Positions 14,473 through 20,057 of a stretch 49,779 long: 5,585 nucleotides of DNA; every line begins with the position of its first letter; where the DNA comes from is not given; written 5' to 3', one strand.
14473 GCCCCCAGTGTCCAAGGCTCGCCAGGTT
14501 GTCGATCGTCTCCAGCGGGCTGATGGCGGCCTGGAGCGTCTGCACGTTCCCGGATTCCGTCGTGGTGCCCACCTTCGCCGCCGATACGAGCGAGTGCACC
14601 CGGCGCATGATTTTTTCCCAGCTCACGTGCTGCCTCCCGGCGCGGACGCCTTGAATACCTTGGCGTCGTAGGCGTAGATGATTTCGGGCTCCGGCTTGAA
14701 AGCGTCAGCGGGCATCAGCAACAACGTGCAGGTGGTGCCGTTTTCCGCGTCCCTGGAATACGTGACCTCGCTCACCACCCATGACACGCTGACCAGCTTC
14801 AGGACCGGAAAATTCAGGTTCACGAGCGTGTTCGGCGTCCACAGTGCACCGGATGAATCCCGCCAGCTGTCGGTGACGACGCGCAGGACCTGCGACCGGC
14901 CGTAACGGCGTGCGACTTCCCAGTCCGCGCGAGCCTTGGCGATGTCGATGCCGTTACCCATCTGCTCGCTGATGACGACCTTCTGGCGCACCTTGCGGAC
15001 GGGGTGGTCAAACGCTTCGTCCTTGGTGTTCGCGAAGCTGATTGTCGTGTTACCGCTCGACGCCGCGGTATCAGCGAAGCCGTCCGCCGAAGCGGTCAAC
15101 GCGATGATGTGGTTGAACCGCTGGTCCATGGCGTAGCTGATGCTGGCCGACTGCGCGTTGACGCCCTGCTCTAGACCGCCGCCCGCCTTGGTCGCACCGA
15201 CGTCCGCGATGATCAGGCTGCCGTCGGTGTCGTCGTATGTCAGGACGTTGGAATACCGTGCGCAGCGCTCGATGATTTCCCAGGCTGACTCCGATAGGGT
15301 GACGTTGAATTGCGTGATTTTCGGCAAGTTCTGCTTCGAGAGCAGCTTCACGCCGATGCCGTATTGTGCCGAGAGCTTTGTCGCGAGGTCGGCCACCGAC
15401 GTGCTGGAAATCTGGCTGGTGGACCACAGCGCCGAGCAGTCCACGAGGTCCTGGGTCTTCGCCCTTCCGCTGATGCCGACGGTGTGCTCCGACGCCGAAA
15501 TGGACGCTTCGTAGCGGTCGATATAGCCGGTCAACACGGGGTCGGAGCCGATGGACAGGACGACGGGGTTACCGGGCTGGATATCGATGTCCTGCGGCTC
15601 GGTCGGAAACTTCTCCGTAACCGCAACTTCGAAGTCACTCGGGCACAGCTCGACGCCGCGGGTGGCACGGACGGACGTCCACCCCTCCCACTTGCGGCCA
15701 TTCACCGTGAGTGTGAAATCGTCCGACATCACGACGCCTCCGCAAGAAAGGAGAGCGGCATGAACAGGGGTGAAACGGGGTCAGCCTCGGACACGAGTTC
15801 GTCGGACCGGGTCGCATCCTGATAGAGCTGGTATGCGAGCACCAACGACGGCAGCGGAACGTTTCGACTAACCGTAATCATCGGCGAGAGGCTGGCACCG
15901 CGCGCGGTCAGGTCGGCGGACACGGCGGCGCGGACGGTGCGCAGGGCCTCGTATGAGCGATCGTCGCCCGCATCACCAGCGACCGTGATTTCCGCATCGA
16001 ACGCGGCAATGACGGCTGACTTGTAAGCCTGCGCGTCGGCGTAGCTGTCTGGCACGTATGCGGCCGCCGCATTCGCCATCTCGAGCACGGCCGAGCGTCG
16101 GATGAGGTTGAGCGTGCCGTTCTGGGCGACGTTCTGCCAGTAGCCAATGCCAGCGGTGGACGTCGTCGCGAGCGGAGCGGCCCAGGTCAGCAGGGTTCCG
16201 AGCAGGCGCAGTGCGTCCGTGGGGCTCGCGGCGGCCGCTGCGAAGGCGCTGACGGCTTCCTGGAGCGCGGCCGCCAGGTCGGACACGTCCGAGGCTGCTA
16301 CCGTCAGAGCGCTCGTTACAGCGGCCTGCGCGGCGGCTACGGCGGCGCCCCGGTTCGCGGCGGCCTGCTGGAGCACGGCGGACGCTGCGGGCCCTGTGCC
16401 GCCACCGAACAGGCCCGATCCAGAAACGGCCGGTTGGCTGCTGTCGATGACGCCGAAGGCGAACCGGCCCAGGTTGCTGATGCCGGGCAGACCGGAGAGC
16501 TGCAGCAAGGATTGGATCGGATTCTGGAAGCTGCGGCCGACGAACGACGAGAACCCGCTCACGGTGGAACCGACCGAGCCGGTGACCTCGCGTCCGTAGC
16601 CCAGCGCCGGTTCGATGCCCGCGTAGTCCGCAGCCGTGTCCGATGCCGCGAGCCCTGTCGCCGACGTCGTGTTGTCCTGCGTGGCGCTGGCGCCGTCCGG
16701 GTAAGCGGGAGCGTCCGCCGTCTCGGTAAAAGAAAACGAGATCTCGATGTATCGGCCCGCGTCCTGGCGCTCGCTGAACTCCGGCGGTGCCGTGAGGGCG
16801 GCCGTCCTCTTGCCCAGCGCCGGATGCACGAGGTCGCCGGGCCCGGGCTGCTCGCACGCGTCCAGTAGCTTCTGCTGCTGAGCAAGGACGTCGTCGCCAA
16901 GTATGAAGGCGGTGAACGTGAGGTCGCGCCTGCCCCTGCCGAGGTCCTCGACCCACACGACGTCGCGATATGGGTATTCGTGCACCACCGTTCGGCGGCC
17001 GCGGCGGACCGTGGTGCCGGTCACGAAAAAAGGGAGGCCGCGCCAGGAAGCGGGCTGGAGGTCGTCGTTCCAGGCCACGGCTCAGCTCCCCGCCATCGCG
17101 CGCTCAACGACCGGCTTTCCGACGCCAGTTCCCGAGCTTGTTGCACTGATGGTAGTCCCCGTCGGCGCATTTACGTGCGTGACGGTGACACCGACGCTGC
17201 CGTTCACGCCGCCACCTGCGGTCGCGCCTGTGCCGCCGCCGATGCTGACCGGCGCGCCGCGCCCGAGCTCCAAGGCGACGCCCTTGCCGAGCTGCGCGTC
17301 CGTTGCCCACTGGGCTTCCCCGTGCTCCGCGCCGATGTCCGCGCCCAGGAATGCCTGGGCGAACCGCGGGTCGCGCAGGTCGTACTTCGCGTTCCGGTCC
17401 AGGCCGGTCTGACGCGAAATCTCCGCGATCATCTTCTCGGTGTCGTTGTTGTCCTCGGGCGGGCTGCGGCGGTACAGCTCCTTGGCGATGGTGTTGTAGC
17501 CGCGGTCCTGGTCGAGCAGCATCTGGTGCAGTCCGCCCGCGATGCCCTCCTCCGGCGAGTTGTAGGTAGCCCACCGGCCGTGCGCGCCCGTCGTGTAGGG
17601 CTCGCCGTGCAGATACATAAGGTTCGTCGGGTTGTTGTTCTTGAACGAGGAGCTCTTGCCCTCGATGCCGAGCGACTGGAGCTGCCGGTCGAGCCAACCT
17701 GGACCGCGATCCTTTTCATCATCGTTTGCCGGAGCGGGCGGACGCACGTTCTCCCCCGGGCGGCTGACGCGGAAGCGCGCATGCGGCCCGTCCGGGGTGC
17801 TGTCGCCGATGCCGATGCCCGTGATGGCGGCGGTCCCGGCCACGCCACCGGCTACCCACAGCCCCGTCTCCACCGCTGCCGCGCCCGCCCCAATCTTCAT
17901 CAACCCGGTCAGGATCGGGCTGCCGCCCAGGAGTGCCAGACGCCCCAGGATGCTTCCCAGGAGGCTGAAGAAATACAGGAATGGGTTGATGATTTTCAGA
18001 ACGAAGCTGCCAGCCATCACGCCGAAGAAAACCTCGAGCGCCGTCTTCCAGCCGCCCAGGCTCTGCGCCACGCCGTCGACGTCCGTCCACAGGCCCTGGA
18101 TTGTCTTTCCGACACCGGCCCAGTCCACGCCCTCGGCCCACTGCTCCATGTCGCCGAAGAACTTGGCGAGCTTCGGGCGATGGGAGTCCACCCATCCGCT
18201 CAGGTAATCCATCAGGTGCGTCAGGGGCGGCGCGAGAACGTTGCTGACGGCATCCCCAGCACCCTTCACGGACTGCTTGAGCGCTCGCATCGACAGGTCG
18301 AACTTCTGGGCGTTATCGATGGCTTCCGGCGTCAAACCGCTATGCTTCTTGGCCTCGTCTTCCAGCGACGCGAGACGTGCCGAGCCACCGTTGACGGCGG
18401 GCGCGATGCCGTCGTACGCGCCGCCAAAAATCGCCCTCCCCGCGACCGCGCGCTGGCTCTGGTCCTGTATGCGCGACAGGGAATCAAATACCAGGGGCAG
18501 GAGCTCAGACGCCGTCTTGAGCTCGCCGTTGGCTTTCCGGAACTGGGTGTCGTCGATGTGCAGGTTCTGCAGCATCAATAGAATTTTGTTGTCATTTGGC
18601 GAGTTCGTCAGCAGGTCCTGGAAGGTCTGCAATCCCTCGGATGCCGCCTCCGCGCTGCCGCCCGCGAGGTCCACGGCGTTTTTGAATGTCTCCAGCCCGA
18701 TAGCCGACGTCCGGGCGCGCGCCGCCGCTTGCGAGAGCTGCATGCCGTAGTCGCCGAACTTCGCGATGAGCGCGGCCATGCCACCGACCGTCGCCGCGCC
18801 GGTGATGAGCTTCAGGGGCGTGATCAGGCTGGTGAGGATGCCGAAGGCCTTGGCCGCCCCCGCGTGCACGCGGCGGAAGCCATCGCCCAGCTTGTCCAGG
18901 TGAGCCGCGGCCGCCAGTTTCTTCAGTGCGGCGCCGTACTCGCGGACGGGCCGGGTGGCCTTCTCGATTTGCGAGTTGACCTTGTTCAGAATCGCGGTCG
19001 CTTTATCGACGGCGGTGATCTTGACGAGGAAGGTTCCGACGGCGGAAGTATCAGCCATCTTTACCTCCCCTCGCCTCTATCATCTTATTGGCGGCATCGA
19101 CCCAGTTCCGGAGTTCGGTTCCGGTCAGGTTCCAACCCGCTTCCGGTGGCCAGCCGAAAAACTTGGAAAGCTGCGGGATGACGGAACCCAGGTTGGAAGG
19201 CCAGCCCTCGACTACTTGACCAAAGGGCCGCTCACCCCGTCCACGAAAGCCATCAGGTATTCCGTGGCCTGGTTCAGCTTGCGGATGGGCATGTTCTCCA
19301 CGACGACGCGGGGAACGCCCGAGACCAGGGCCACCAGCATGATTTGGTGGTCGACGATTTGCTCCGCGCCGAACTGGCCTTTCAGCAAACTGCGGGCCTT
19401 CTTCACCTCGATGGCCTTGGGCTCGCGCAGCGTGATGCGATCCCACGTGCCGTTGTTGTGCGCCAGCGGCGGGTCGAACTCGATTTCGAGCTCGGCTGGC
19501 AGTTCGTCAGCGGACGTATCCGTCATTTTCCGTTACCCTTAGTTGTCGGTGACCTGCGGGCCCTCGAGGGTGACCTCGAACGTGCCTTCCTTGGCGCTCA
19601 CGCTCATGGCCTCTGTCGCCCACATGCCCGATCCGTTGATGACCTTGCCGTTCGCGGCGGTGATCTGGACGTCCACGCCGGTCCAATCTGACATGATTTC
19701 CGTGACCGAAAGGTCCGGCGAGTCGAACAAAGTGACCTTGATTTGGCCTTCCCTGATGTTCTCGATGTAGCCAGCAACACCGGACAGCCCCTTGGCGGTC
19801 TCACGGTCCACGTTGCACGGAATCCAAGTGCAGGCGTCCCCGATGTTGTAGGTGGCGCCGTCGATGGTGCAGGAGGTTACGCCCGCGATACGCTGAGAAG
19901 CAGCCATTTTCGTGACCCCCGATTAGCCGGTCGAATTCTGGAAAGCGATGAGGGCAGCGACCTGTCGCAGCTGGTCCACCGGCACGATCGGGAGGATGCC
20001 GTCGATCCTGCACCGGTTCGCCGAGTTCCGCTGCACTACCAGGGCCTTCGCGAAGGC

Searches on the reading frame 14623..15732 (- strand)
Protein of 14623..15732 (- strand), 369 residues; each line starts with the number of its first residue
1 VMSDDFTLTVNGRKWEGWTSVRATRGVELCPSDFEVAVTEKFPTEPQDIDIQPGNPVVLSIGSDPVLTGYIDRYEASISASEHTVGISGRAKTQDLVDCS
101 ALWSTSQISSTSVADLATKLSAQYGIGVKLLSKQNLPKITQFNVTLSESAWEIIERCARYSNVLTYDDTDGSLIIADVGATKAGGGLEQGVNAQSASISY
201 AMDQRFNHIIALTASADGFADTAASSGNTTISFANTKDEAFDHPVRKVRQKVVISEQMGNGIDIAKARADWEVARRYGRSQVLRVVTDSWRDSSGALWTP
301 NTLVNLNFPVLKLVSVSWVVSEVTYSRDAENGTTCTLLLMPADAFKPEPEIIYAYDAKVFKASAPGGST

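Call 57: search_protein_families(library=phrogs, proteins=[window:14623-15732:-], max_evalue=0.001)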
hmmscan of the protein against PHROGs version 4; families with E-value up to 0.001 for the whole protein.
window:14623-15732:- (369 aa): 6 families
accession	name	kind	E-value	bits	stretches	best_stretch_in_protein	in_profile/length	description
phrog_177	-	tail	3.1e-103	347.7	1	1-354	75-421/623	baseplate hub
phrog_11191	-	unknown function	4.6e-34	118.5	1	5-218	9-221/258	-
phrog_15015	-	unknown function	2.2e-30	106.2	1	3-128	2-126/127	-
phrog_9932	-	unknown function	7.3e-19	69.2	1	237-349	7-116/155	-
phrog_10402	-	unknown function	9.5e-12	46.3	1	2-72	1-75/89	-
phrog_196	-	tail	0.00012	21.8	1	53-181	148-281/536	baseplate hub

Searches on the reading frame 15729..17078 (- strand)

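Call 57: search_protein_families(library=phrogs, proteins=[window:15729-17078:-], max_evalue=0.001)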
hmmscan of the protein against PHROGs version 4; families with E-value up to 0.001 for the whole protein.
window:15729-17078:- (449 aa): 5 families
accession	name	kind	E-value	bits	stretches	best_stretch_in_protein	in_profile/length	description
phrog_184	-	tail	1.7e-69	236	1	1-447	3-407/411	baseplate hub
phrog_16855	-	tail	3.6e-31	109.3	1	1-149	2-151/158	Gpu-like tail protein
phrog_20901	-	unknown function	1.7e-16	61.3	1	11-179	27-201/259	-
phrog_32470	-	unknown function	4.8e-09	37.2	1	247-446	8-204/207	-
phrog_17109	-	DNA, RNA and nucleotide metabolism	1.5e-06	29.3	1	300-443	57-197/204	DNA circularization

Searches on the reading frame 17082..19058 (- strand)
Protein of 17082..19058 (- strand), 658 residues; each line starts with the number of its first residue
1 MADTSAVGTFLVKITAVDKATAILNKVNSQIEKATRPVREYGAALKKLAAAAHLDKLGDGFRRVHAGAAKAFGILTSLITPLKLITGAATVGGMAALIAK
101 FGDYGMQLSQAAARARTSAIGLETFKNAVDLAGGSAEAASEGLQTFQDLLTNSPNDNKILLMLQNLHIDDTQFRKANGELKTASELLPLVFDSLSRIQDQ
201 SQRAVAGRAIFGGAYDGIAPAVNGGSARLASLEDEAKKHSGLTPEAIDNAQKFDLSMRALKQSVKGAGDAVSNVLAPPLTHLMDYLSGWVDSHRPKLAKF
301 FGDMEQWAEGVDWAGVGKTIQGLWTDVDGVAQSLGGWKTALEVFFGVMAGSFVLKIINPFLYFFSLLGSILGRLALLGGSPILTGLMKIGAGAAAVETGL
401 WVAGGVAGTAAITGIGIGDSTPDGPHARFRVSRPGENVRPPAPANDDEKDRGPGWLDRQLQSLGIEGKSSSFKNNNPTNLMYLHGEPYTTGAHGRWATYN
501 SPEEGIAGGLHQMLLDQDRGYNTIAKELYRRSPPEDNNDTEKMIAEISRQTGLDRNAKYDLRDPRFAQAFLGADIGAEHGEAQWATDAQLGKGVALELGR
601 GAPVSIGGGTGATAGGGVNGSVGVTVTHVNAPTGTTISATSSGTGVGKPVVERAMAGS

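Call 57: search_protein_families(library=phrogs, proteins=[window:17082-19058:-], max_evalue=0.001)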
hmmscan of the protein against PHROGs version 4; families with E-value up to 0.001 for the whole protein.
window:17082-19058:- (658 aa): 15 families
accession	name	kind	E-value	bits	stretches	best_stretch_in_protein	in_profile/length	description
phrog_2276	-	tail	7.7e-46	158.1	2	8-339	3-328/673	tail length tape measure protein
phrog_9570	-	tail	1e-30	108.3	1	1-395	1-380/689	tail length tape measure protein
phrog_8125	-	tail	1.8e-22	81.1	1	81-348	78-331/578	tail length tape measure protein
phrog_873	-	head and packaging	6.8e-18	65.4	1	470-597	356-487/1277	endolysin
phrog_2013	-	tail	2.4e-16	60.6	1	19-326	18-304/657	lytic tail protein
phrog_9388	-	unknown function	4.3e-13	49.9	1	75-363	31-303/615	-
phrog_12278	-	tail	8e-13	49.4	1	87-304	46-259/448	tail fiber protein/ lysozyme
phrog_13338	-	unknown function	6.4e-10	38.9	1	75-316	34-250/903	-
phrog_17727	-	tail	2.2e-08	34.5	1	312-377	234-299/443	tail length tape measure protein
phrog_7694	-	unknown function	9.6e-08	32.2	1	453-583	483-620/675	-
phrog_12506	-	tail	1.7e-07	32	1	60-206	21-160/218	tail length tape measure protein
phrog_992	-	head and packaging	1.1e-06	28.6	1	462-575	161-269/764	head protein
phrog_1272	-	tail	1.3e-05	24.1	1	138-415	419-665/1606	tail length tape measure protein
phrog_1533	-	tail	3e-05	22.7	1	176-390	442-640/1688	tail length tape measure protein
phrog_7182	-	other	3.3e-05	23.2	1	464-571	653-772/1228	tail injection transglycosylase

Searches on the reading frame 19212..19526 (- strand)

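Call 57: search_protein_families(library=phrogs, proteins=[window:19212-19526:-], max_evalue=0.001)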
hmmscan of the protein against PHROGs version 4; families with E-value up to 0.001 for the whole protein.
window:19212-19526:- (104 aa): 1 family
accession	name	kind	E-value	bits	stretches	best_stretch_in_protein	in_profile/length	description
phrog_166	-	tail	2.1e-11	45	1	5-95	105-191/201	tail protein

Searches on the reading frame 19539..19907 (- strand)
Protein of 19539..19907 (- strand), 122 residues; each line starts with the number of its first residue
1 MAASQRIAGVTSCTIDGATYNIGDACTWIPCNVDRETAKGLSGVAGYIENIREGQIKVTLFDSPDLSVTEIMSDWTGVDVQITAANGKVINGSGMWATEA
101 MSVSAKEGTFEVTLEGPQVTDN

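Call 57: search_protein_families(library=phrogs, proteins=[window:19539-19907:-], max_evalue=0.001)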
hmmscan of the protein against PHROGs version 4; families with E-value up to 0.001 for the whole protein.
window:19539-19907:- (122 aa): 1 family
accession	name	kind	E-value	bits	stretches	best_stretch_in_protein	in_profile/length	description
phrog_185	-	tail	6e-21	75.7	1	4-120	2-117/119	tail tube protein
